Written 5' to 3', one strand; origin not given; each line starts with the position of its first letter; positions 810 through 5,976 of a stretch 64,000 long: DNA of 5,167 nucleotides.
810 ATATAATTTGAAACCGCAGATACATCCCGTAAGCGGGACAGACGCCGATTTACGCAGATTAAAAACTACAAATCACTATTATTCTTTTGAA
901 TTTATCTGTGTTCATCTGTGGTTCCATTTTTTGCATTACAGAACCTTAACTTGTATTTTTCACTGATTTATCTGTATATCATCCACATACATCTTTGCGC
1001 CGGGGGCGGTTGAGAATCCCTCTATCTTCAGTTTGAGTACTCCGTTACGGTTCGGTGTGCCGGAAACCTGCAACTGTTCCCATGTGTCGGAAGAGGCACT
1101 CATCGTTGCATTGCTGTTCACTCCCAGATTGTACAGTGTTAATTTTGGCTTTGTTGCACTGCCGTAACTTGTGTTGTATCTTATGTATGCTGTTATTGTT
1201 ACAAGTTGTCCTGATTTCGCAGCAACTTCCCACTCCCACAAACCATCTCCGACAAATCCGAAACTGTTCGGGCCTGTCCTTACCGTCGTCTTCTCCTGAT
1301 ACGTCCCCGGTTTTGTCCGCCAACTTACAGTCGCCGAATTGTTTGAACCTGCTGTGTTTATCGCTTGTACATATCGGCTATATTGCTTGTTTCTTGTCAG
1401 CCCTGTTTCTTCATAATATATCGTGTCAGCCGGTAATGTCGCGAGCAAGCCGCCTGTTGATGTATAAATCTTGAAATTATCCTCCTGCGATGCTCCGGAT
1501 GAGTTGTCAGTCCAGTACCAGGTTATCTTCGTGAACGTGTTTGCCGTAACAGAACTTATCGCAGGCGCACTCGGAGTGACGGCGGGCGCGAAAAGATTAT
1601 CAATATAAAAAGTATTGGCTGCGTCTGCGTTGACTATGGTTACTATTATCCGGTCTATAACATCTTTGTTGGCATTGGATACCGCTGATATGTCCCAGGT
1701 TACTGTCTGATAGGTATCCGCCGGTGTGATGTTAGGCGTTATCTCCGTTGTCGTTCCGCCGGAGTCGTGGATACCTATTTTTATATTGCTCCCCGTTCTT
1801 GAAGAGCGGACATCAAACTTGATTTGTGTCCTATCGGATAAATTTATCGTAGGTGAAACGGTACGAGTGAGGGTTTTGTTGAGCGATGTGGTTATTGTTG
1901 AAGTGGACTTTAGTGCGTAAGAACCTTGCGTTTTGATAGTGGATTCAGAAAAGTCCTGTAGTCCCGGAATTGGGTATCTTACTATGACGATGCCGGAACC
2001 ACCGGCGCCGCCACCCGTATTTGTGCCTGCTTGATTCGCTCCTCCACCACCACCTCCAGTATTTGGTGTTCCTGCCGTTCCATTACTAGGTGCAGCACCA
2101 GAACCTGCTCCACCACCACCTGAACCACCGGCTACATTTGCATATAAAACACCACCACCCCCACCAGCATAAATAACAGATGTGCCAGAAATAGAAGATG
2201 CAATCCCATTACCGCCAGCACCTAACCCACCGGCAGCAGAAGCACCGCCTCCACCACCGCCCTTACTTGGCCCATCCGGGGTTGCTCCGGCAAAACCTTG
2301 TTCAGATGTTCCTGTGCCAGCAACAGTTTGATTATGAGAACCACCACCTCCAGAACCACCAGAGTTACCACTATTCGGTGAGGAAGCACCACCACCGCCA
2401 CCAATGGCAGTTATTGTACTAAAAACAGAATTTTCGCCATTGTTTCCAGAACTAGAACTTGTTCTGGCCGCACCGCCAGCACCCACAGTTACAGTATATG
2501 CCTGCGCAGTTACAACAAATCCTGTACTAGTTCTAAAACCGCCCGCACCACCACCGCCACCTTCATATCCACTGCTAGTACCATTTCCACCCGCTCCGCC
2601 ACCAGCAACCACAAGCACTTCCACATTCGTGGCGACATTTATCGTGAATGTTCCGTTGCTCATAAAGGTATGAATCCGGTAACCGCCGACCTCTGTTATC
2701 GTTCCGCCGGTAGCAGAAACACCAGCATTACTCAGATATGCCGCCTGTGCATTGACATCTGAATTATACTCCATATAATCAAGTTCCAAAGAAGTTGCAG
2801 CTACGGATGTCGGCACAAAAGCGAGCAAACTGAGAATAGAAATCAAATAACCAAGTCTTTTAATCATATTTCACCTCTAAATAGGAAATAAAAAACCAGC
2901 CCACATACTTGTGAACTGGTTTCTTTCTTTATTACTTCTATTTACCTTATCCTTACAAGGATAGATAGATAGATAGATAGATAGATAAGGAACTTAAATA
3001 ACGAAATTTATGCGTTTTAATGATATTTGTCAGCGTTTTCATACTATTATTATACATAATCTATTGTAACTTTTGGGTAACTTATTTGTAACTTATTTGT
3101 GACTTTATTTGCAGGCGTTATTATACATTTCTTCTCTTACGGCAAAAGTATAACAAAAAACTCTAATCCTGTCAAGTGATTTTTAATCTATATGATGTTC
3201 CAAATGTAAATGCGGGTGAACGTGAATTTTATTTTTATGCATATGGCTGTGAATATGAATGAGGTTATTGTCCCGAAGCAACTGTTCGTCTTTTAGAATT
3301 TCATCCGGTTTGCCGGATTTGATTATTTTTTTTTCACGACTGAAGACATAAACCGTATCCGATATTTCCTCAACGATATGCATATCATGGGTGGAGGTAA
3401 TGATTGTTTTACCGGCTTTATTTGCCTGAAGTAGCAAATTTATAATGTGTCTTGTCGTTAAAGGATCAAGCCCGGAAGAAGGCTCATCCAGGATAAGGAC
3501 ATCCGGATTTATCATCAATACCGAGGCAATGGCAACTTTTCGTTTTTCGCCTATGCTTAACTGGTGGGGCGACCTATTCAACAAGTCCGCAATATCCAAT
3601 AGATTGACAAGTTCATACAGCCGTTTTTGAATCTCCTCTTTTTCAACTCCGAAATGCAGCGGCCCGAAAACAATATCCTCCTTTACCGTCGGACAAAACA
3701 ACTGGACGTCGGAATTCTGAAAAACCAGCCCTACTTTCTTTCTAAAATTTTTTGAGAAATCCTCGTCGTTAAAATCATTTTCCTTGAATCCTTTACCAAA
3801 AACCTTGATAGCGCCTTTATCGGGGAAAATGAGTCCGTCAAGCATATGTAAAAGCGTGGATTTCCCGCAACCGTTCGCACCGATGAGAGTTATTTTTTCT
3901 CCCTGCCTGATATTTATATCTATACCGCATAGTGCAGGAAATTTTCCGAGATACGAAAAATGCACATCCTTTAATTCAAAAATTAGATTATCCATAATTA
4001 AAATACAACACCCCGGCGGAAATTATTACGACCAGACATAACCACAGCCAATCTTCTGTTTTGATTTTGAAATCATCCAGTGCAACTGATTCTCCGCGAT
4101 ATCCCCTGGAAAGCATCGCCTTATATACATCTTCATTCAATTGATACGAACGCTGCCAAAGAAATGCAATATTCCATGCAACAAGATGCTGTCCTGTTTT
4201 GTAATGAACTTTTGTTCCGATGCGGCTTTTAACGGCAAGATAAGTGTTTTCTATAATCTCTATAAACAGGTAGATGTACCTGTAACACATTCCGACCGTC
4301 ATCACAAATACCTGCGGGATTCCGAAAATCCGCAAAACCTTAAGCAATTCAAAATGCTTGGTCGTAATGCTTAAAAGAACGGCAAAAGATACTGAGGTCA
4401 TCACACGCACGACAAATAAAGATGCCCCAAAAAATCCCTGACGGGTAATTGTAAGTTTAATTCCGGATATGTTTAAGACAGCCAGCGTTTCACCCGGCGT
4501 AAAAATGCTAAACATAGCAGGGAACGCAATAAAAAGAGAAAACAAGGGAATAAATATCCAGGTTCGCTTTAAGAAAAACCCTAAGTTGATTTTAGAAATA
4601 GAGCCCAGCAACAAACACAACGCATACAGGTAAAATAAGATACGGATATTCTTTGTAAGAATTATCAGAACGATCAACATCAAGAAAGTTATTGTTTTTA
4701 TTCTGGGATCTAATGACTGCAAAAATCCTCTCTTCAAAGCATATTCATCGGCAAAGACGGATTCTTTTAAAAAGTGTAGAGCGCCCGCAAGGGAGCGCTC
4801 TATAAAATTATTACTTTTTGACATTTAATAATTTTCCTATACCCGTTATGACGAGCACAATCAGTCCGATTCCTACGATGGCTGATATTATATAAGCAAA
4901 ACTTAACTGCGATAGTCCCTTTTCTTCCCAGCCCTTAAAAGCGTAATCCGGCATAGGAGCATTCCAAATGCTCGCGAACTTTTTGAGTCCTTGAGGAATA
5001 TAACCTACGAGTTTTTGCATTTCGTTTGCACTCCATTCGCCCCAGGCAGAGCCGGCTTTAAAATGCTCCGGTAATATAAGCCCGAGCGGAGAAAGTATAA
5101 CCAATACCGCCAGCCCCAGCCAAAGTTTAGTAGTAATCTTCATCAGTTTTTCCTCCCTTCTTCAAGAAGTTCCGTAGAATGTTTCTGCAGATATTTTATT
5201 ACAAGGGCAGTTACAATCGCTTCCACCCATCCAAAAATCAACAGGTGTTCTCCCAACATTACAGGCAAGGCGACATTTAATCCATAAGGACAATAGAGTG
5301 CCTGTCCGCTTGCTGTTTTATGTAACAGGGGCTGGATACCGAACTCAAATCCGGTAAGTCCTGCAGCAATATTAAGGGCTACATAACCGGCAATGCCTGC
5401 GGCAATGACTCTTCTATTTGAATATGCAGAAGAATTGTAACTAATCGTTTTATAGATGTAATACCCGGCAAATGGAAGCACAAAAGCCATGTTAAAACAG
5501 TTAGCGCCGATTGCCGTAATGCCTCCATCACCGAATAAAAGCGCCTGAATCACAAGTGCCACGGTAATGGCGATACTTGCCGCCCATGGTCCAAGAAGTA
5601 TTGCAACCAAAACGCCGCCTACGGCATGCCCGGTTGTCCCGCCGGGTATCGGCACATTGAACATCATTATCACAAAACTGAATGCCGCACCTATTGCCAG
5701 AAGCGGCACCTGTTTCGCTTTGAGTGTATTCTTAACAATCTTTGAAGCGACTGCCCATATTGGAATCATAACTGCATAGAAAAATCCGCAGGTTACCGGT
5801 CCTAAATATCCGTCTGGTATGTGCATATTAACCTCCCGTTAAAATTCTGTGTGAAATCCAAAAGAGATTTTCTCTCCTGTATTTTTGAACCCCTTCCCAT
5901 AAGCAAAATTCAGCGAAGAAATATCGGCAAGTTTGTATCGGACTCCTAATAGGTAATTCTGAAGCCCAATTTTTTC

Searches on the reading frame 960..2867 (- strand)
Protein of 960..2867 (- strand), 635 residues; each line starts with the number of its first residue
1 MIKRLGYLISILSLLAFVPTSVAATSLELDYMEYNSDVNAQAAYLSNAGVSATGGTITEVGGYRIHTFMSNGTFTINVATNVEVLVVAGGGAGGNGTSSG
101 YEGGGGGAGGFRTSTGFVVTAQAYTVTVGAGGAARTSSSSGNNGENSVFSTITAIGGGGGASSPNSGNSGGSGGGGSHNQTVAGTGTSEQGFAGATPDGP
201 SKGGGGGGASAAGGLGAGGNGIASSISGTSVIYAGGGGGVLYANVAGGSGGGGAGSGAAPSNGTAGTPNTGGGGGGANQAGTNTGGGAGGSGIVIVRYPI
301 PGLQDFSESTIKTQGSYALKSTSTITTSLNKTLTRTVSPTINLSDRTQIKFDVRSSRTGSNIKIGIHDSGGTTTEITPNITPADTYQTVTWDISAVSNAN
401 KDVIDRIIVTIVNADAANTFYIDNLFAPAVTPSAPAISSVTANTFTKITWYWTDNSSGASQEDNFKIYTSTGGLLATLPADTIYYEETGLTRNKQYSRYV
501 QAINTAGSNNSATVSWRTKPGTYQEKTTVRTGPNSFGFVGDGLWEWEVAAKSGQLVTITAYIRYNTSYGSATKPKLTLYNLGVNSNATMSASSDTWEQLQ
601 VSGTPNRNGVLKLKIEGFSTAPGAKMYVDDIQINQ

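Call 76: search_protein_families(library=pfam, proteins=[window:960-2867:-], max_evalue=0.000001)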
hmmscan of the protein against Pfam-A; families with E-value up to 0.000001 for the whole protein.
window:960-2867:- (635 aa): 1 family
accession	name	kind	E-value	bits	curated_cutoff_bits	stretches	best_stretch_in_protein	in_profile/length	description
PF21722.4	Gly_rich_2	-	5.5e-28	98.9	24.3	1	71-298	3-225/226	Glycine-rich domain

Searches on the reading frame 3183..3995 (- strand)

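Call 76: search_protein_families(library=pfam, proteins=[window:3183-3995:-], max_evalue=0.000001)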
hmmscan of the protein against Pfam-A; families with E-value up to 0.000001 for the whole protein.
window:3183-3995:- (270 aa): 3 families
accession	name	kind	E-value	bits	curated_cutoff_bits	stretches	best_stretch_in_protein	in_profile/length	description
PF00005.33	ABC_tran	-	1.4e-30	107.1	25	1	24-173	3-136/137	ABC transporter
PF13304.12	AAA_21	-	2.8e-17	64.2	27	1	125-209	208-304/304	AAA domain, putative AbiEii toxin, Type IV TA system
PF02463.25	SMC_N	-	1.7e-07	31.3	40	0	35-225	27-219/220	RecF/RecN/SMC N terminal domain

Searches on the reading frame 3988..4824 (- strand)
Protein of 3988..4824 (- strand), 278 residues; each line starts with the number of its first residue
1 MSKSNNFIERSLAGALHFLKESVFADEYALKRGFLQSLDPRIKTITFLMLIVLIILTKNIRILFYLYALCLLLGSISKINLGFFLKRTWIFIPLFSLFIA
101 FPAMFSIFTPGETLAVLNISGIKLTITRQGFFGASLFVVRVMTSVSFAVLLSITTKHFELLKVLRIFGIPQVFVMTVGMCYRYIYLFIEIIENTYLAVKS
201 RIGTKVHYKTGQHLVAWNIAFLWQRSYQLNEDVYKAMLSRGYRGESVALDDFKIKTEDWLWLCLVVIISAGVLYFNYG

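Call 76: search_protein_families(library=pfam, proteins=[window:3988-4824:-], max_evalue=0.000001)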
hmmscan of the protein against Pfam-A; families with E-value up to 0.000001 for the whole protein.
window:3988-4824:- (278 aa): 1 family
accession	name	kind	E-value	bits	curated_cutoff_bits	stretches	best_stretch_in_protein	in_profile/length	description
PF02361.21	CbiQ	-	1.3e-26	94.1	25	1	34-244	4-210/216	Cobalt transport protein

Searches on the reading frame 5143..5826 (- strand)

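Call 76: search_protein_families(library=pfam, proteins=[window:5143-5826:-], max_evalue=0.000001)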
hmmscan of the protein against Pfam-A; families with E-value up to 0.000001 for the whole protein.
window:5143-5826:- (227 aa): 2 families
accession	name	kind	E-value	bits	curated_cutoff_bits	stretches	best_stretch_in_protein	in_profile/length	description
PF01891.21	CbiM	-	9.5e-62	208.9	23.1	1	2-219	1-204/205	Cobalt uptake substrate-specific transmembrane region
PF12822.12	ECF_trnsprt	-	2.2e-07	31.5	30.7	1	42-212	5-167/169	ECF transporter, substrate-specific component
